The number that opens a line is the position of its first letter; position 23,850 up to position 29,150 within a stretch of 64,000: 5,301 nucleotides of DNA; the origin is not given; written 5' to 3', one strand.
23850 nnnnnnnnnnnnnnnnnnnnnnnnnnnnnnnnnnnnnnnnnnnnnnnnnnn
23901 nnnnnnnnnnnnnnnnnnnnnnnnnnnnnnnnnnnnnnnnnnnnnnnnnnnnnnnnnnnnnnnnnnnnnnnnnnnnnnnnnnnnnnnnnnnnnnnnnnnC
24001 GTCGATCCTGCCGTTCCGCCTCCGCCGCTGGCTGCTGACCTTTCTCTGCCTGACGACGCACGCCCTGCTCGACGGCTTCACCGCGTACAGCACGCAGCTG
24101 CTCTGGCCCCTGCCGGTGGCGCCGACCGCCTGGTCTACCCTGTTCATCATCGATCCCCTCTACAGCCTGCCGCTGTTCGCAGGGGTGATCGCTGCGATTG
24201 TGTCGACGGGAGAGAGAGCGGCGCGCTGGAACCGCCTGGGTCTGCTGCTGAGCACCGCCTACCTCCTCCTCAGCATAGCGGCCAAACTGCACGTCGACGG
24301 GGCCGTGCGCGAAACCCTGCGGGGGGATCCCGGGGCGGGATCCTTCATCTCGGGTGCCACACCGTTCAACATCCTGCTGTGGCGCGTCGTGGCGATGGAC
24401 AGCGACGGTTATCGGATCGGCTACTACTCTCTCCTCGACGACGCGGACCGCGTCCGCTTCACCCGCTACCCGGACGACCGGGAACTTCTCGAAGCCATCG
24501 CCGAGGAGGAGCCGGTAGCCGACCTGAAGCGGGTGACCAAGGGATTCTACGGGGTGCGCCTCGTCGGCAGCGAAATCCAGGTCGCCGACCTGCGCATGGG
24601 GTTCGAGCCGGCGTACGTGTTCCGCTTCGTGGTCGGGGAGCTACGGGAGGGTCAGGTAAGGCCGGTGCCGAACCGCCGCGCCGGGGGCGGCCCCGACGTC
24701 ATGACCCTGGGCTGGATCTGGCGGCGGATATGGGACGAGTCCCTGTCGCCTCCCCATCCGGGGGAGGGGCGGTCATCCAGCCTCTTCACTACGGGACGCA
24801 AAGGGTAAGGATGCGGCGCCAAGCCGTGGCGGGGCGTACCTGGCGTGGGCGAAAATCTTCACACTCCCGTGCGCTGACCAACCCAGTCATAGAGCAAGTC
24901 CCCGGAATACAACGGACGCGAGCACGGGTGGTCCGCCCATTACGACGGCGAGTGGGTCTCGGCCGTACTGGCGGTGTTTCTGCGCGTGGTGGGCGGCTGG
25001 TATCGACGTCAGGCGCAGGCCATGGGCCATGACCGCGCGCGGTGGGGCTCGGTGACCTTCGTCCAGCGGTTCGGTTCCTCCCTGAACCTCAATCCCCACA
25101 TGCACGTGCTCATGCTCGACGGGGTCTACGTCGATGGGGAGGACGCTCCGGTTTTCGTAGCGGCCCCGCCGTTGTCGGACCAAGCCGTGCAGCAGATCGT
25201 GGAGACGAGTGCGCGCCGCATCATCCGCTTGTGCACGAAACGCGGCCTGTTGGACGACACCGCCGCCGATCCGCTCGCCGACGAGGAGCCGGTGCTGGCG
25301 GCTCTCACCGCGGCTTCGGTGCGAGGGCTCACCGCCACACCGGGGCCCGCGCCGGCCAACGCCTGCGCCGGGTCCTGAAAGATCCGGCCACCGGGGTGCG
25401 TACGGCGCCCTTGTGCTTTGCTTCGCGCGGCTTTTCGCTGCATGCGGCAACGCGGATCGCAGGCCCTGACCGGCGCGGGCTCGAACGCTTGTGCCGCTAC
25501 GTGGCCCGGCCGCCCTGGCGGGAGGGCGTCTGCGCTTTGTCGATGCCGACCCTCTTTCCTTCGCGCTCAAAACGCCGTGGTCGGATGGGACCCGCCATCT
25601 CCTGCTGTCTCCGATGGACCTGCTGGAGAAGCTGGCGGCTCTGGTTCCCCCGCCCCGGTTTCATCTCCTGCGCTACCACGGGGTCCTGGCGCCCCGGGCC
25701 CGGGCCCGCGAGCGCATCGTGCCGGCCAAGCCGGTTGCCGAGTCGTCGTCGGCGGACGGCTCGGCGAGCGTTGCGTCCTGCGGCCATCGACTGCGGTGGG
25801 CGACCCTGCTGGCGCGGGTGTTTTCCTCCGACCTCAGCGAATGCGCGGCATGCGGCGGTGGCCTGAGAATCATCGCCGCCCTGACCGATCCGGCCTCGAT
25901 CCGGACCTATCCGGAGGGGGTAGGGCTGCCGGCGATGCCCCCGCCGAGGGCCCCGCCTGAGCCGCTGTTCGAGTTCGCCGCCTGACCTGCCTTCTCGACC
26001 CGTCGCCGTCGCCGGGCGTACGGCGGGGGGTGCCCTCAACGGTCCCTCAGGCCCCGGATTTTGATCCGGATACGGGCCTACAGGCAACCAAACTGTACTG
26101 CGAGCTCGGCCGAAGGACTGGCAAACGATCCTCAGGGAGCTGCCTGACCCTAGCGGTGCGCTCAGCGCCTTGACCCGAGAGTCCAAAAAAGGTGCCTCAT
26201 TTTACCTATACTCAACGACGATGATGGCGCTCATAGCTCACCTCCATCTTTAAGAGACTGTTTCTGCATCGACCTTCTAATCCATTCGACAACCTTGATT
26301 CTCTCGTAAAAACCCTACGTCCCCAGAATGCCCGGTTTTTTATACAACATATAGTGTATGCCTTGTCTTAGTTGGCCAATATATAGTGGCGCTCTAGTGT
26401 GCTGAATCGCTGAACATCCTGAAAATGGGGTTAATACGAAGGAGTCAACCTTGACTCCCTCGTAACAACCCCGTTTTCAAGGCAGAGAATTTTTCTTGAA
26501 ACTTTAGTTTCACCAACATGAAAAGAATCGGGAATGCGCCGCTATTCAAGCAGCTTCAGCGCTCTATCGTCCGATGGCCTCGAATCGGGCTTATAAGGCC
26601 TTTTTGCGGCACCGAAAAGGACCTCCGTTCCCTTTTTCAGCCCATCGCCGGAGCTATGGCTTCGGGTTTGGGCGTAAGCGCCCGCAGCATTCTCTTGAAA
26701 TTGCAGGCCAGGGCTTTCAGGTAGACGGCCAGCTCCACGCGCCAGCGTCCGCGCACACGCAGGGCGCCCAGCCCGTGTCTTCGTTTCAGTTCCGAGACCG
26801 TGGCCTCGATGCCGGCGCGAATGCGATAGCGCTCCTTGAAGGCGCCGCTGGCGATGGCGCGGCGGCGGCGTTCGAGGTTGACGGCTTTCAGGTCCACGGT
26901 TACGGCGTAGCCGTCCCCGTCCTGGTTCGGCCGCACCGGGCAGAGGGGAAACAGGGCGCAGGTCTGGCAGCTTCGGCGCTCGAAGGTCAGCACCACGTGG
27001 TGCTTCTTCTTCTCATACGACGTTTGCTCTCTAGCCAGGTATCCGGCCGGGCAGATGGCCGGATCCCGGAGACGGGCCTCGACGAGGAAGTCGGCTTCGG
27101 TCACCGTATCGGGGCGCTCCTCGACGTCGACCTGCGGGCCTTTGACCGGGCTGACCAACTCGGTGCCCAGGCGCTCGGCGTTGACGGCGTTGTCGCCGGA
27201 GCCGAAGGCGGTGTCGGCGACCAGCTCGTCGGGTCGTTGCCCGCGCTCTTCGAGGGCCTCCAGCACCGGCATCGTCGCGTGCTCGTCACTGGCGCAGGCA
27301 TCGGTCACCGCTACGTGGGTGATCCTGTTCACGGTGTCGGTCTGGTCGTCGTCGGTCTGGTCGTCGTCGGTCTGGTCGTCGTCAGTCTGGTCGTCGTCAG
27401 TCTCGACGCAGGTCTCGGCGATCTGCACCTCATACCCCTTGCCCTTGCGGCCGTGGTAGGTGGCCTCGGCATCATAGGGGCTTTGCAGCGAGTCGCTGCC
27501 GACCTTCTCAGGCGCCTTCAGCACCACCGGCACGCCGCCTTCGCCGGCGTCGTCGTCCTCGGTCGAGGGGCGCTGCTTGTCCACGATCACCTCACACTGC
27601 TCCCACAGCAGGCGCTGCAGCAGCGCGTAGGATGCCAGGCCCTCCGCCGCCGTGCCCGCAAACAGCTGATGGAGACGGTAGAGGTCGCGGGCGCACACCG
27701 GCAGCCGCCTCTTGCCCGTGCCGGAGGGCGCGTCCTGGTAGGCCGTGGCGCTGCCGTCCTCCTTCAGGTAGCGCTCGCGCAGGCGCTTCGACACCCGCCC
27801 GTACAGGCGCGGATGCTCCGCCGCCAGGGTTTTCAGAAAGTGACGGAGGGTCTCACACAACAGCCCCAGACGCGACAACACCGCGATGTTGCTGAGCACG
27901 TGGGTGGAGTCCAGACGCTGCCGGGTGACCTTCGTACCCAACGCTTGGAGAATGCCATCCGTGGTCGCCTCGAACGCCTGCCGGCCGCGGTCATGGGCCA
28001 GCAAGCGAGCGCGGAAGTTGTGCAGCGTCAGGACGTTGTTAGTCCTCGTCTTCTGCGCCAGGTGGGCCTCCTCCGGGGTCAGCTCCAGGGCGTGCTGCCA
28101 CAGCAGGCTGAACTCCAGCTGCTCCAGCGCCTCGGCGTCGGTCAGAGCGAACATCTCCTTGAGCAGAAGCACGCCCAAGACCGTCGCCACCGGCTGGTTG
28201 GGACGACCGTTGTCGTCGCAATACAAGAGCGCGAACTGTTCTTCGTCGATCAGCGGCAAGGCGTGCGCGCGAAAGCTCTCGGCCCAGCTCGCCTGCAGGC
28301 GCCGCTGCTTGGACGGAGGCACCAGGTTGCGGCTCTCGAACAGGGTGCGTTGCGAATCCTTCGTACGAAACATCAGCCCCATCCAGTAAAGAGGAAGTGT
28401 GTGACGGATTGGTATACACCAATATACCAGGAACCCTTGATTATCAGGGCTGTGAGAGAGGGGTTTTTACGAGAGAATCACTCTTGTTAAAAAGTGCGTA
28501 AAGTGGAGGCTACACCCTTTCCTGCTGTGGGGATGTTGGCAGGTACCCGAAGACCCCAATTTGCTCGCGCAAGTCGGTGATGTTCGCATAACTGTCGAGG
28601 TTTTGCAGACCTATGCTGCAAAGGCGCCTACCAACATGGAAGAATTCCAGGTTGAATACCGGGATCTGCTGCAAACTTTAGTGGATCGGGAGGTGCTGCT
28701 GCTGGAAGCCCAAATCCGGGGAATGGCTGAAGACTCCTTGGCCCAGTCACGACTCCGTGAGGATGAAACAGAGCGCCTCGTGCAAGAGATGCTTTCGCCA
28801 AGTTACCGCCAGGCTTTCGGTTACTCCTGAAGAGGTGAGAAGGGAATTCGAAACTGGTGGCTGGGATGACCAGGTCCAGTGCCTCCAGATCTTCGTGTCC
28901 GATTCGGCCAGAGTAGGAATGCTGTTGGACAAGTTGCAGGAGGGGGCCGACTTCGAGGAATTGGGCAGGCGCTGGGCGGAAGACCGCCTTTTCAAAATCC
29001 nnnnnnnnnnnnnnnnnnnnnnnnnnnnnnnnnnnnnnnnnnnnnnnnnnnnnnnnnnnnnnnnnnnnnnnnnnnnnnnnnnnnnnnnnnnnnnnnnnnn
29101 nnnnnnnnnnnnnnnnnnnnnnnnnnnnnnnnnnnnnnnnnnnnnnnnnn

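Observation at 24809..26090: Decayed IS91-family remnant abutting the ydjM-like gene, with a 3' hairpin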

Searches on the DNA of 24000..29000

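Call 56: search_rna_families(source=window, start=24000, end=29000, threshold=evalue, max_evalue=1)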
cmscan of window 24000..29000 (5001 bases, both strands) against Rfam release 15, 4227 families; matches with E-value up to 1: 0.
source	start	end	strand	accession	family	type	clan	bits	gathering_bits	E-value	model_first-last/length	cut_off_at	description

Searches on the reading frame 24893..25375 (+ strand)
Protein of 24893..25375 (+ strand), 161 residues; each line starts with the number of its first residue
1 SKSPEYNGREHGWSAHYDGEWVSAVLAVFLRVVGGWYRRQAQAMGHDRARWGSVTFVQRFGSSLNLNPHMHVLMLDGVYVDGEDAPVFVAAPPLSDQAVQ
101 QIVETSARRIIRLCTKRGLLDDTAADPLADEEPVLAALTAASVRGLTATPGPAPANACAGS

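Call 8: search_protein_families(library=pfam, proteins=[window:24893-25375:+], max_evalue=0.1)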
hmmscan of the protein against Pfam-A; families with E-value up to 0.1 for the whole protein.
seq(161 aa): 1 family
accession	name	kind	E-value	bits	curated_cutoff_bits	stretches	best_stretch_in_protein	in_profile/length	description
PF04986.18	Y2_Tnp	-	9.4e-07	29.4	20.9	1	52-119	1-73/183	Putative transposase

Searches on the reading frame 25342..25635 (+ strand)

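Call 8: search_protein_families(library=pfam, proteins=[window:25342-25635:+], max_evalue=0.1)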
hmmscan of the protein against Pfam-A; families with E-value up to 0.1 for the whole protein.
seq(98 aa): 1 family
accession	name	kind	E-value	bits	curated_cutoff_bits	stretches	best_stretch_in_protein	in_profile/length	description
PF04986.18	Y2_Tnp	-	0.026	15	20.9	1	26-58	87-118/183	Putative transposase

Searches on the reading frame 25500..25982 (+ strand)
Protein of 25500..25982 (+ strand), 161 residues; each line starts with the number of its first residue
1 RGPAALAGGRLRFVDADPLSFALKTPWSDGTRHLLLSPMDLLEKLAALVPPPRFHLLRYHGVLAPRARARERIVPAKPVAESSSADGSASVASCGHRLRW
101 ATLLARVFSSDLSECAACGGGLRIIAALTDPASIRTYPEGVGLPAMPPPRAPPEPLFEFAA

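Call 8: search_protein_families(library=pfam, proteins=[window:25500-25982:+], max_evalue=0.1)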
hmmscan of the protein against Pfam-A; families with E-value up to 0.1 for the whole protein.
seq(161 aa): 1 family
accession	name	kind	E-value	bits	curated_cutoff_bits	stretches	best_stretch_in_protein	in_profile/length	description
PF04986.18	Y2_Tnp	-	1.9e-10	41.5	20.9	1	5-67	118-179/183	Putative transposase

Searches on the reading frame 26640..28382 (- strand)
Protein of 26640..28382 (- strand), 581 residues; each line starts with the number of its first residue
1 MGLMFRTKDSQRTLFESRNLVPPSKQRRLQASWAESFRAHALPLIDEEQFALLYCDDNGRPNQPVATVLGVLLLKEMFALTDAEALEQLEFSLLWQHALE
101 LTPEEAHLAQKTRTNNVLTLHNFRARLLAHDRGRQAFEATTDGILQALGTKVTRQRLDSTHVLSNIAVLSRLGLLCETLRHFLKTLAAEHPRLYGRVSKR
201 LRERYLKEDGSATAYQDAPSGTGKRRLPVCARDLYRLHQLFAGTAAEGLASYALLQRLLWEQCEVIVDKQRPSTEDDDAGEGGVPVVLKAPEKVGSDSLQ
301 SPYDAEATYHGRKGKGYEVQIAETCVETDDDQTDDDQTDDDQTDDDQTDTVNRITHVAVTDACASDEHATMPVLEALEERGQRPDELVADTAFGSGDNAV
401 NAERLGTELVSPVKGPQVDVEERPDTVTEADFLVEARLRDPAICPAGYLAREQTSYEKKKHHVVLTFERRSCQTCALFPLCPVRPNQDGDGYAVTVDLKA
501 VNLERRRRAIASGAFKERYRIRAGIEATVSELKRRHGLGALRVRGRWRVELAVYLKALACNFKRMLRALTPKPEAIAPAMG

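Call 8: search_protein_families(library=pfam, proteins=[window:26640-28382:-], max_evalue=0.1)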
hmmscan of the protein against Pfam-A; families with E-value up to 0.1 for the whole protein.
window:26640-28382:- (581 aa): 3 families
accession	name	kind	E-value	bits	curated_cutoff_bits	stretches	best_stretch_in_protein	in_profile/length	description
PF13751.12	DDE_Tnp_1_6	-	2.9e-17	63.6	25.1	1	443-566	1-125/125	Transposase DDE domain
PF01609.27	DDE_Tnp_1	-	2.8e-11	44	23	1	351-562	45-200/200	Transposase DDE domain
PF05598.16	DUF772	-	2.5e-06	27.8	23.1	1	59-137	1-71/74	Transposase domain (DUF772)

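Call 9: search_protein_families(library=ncbifam, proteins=[window:26640-28382:-], max_evalue=0.1)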
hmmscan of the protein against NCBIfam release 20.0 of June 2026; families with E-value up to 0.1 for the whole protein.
window:26640-28382:- (581 aa): 8 families
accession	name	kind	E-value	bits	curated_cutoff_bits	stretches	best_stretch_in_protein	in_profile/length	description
NF033551.1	transpos_IS1182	equivalog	1.2e-51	176.1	270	1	44-567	34-487/488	IS1182 family transposase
NF033578.1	transpos_IS5_1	equivalog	8.9e-17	61.3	275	2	47-200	32-185/419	IS5 family transposase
NF033593.1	transpos_ISNCY_1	equivalog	1.2e-15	57.1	325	2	506-566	383-443/444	ISNCY family transposase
NF033581.1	transpos_IS5_4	equivalog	2.2e-05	24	140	2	48-140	16-103/285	IS5 family transposase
NF033580.1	transpos_IS5_3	equivalog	0.00045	19.8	110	1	348-414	134-202/258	IS5 family transposase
NF033539.1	transpos_IS1380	equivalog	0.0011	17.6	180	1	512-575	321-384/419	IS1380 family transposase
NF049999.1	transpos_IS701_3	equivalog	0.09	11.6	170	0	517-566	311-360/412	IS701 family transposase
NF033592.1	transpos_IS4_1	equivalog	0.091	11.9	115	0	512-566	277-331/332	IS4 family transposase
